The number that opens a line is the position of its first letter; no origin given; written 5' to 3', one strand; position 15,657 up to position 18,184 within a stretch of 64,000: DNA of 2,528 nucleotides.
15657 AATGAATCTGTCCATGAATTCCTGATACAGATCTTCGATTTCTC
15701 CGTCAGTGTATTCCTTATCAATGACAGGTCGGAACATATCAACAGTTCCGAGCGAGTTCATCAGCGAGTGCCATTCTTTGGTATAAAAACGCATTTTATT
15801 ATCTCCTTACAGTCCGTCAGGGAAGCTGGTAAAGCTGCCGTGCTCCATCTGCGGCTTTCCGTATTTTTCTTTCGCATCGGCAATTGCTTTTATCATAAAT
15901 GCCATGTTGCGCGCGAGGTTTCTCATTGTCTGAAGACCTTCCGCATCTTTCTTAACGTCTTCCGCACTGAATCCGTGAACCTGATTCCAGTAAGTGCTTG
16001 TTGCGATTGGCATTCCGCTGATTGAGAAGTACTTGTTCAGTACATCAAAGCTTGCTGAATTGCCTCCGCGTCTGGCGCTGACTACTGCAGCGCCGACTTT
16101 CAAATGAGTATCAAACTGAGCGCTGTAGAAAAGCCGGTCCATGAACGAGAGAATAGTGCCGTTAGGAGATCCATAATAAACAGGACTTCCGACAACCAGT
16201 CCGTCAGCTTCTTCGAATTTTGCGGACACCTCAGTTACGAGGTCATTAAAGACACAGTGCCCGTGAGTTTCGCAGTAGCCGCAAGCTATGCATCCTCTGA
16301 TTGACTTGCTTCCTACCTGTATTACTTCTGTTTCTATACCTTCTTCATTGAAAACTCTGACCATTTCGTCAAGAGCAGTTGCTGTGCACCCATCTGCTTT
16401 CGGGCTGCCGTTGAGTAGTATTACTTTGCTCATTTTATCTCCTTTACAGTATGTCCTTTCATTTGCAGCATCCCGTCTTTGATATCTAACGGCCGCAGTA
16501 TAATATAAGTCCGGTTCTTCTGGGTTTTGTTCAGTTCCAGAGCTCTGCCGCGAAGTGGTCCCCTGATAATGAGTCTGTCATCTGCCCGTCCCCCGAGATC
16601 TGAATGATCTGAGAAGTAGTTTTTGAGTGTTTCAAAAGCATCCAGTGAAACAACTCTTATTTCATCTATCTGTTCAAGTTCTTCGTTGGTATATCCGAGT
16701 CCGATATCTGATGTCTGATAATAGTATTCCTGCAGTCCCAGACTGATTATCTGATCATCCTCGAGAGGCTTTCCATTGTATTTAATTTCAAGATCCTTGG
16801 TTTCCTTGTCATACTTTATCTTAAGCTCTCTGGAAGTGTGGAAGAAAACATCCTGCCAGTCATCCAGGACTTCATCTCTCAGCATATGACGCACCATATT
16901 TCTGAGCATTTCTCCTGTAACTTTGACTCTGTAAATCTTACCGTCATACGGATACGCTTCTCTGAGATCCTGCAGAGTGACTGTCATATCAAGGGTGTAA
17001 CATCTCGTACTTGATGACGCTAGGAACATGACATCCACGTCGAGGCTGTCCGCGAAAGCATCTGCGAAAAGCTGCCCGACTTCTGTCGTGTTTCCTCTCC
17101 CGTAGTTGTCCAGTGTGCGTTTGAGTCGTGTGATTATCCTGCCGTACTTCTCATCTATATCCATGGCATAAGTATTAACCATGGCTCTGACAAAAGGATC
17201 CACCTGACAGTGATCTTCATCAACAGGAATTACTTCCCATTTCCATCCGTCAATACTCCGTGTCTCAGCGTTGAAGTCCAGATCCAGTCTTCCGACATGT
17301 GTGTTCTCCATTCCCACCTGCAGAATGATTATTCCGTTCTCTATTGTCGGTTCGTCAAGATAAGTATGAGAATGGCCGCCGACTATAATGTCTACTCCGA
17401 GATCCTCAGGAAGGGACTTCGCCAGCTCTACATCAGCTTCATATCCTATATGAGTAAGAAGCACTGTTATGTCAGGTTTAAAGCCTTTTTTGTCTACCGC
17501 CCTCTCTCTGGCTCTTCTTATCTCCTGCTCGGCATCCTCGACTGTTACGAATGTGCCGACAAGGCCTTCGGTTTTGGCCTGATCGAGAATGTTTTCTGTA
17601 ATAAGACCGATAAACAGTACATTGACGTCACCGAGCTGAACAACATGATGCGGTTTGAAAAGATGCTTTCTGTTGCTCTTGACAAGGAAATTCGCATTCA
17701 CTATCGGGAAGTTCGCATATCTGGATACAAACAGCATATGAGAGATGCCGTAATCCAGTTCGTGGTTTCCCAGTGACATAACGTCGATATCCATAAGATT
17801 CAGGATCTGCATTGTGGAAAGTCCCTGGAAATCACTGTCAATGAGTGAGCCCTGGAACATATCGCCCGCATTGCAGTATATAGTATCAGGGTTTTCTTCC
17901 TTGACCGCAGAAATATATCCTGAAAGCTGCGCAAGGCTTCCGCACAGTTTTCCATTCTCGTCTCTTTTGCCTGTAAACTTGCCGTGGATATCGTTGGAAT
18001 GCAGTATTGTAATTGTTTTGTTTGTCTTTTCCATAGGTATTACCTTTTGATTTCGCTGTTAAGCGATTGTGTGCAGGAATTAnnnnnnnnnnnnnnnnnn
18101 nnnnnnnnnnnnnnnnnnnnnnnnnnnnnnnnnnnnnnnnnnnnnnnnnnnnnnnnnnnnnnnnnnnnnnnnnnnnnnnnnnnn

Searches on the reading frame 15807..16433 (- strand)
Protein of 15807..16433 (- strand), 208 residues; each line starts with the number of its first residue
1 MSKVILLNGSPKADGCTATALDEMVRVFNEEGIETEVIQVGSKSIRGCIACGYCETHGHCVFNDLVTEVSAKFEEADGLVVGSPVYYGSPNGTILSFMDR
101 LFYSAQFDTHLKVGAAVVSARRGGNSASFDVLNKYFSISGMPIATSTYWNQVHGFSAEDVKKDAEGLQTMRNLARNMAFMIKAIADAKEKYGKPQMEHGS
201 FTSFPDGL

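Call 26: search_protein_families(library=pfam, proteins=[window:15807-16433:-], max_evalue=0.00001)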
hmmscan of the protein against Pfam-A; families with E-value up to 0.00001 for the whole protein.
window:15807-16433:- (208 aa): 1 family
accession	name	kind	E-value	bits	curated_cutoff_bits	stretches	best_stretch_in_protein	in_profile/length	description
PF03358.20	FMN_red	-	2.8e-26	92.3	24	1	3-149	2-145/152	NADPH-dependent FMN reductase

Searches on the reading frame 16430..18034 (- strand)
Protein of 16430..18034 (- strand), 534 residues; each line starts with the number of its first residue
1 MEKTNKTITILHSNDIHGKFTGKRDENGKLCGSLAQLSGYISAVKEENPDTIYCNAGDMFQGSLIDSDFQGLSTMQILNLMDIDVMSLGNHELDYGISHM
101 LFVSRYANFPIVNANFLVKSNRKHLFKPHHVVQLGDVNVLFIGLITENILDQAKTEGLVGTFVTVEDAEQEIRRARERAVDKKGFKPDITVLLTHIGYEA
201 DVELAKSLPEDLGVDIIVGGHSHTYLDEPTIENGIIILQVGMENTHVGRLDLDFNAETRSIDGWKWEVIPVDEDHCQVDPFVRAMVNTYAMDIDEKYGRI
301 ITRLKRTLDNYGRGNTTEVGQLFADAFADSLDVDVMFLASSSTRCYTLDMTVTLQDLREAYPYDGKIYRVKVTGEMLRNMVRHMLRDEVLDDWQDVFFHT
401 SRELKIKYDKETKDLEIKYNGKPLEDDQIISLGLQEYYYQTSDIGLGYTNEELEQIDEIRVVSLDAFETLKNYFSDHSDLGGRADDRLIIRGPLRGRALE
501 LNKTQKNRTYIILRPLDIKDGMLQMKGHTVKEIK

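Call 26: search_protein_families(library=pfam, proteins=[window:16430-18034:-], max_evalue=0.00001)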
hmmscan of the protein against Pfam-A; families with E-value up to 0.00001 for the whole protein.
window:16430-18034:- (534 aa): 2 families
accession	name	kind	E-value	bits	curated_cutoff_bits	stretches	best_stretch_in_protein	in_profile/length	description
PF00149.33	Metallophos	-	1.4e-13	52.1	21.5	1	9-225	2-191/191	Calcineurin-like phosphoesterase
PF02872.23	5_nucleotid_C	-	4.7e-12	46.7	23.6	1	313-428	18-136/158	5'-nucleotidase, C-terminal domain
